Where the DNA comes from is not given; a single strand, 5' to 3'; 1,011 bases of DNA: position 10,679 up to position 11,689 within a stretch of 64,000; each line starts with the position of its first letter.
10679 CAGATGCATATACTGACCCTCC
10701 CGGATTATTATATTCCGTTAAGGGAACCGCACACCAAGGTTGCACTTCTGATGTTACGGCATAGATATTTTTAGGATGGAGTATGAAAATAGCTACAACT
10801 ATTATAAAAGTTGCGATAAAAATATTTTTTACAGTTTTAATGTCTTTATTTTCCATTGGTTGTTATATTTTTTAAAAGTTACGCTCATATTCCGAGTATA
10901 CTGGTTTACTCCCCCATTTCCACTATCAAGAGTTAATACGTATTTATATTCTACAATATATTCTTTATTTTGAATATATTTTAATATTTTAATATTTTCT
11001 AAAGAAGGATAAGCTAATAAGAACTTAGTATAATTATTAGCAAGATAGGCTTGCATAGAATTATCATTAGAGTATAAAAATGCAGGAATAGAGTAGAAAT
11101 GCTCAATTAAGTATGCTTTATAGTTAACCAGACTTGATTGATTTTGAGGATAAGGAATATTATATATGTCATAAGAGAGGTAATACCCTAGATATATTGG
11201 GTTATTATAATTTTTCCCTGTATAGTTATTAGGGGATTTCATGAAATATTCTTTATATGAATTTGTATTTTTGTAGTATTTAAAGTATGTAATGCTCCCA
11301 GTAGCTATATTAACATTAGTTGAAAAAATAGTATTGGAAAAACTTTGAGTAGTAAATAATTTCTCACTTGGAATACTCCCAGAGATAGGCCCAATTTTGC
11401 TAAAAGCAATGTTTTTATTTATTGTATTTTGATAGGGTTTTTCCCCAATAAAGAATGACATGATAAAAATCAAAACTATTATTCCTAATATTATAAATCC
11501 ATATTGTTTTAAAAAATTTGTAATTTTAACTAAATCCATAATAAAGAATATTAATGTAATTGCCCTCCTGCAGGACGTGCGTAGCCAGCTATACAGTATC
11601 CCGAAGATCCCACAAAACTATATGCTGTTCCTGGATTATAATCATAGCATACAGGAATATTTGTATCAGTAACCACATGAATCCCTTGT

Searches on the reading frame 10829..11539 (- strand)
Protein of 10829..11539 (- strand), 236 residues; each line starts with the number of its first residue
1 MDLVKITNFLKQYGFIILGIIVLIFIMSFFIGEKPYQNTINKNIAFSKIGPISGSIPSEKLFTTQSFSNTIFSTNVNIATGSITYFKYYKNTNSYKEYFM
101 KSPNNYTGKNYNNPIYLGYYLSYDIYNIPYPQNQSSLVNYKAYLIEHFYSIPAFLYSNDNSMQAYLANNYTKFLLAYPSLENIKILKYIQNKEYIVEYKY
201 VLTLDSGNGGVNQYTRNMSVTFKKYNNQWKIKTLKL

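Call 6: search_protein_families(library=pfam, proteins=[window:10829-11539:-], max_evalue=0.1)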
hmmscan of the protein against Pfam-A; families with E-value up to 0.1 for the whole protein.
window:10829-11539:- (236 aa): 1 family
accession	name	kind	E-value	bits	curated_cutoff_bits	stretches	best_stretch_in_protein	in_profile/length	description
PF05223.17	MecA_N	-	0.082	13.6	22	0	179-232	50-103/117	NTF2-like N-terminal transpeptidase domain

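Call 7: search_protein_families(library=ncbifam, proteins=[window:10829-11539:-], max_evalue=0.1)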
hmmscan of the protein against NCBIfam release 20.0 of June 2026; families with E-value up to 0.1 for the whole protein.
window:10829-11539:- (236 aa): 0 families

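Call 17: search_protein_families(library=phrogs, proteins=[window:10829-11539:-], max_evalue=0.01)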
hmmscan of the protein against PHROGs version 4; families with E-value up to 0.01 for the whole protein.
window:10829-11539:- (236 aa): 0 families

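Call 52: search_protein_families(library=pfam, alignment_id=A7, max_evalue=1)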
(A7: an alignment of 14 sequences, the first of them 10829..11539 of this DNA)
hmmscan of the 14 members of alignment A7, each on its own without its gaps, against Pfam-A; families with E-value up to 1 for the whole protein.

A. member 1, window:10829-11539:- (236 aa): 1 family
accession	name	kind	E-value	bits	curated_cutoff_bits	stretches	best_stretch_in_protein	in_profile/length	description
PF05223.17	MecA_N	-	0.082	13.6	22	1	179-232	50-103/117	NTF2-like N-terminal transpeptidase domain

B. families by the number of members that match (of 14 scanned): 24 families
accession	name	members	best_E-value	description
PF13406.11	SLT_2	2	0.011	Transglycosylase SLT domain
PF17212.9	Tube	1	0.0051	Tail tubular protein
PF02790.20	COX2_TM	1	0.014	Cytochrome C oxidase subunit II, transmembrane domain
PF06143.16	Baculo_11_kDa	1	0.014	Baculovirus 11 kDa family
PF10317.15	7TM_GPCR_Srd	1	0.016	Serpentine type 7TM GPCR chemoreceptor Srd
PF25184.1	YxzE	1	0.031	YxzE-like putative bacteriocin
PF13520.12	AA_permease_2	1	0.033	Amino acid permease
PF14096.11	DUF4274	1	0.036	Domain of unknown function (DUF4274)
PF15012.11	DUF4519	1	0.048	Domain of unknown function (DUF4519)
PF08510.17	PIG-P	1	0.052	PIG-P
PF13624.11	SurA_N_3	1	0.066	SurA-like N-terminal domain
PF16022.11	DUF4783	1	0.067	Domain of unknown function (DUF4783)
PF10717.14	ODV-E18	1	0.071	Occlusion-derived virus envelope protein ODV-E18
PF05223.17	MecA_N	1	0.082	NTF2-like N-terminal transpeptidase domain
PF22049.1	PRRSV-NSP11_N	1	0.084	PRRSV nonstructural protein 11 N-terminal domain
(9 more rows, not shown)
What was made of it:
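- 10059..10856 (-): g265: single-pass protein with SLT family-1-like lytic transglycosylase motifs (RQES, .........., KYNGGG). Pfam SLT_2 in 2 orthologues, best E 0.011: call 52.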

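Call 78: search_solved_structures(query=A10, max_evalue=5)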
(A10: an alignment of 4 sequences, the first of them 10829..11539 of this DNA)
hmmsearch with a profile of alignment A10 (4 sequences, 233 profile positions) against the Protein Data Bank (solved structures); distinct sequences matched with E-value up to 5: 6.
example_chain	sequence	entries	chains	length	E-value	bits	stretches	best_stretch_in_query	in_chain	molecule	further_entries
3pnt_B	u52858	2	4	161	0.023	17.5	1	135-169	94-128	Immunity factor for SPN | Putative uncharacterized protein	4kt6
3qb2_A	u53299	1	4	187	0.024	17.4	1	135-169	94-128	Immunity factor for SPN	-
3itq_A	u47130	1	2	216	0.63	12.8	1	150-207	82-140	Prolyl 4-hydroxylase, alpha subunit domain protein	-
5hv0_A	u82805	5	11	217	0.64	12.8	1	150-207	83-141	Prolyl 4-Hydroxylase | 2OG-Fe(II) oxygenase | Procollagen-Proline Dioxygenase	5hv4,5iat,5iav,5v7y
5iax_A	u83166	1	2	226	0.7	12.6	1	150-207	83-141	Procollagen-Proline Dioxygenase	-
7jhj_R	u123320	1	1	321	4.9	9.9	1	11-58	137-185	BILF1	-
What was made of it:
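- On Type IV secretion system (any MPF class): The PDB profile search found nothing relevant (call 78).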
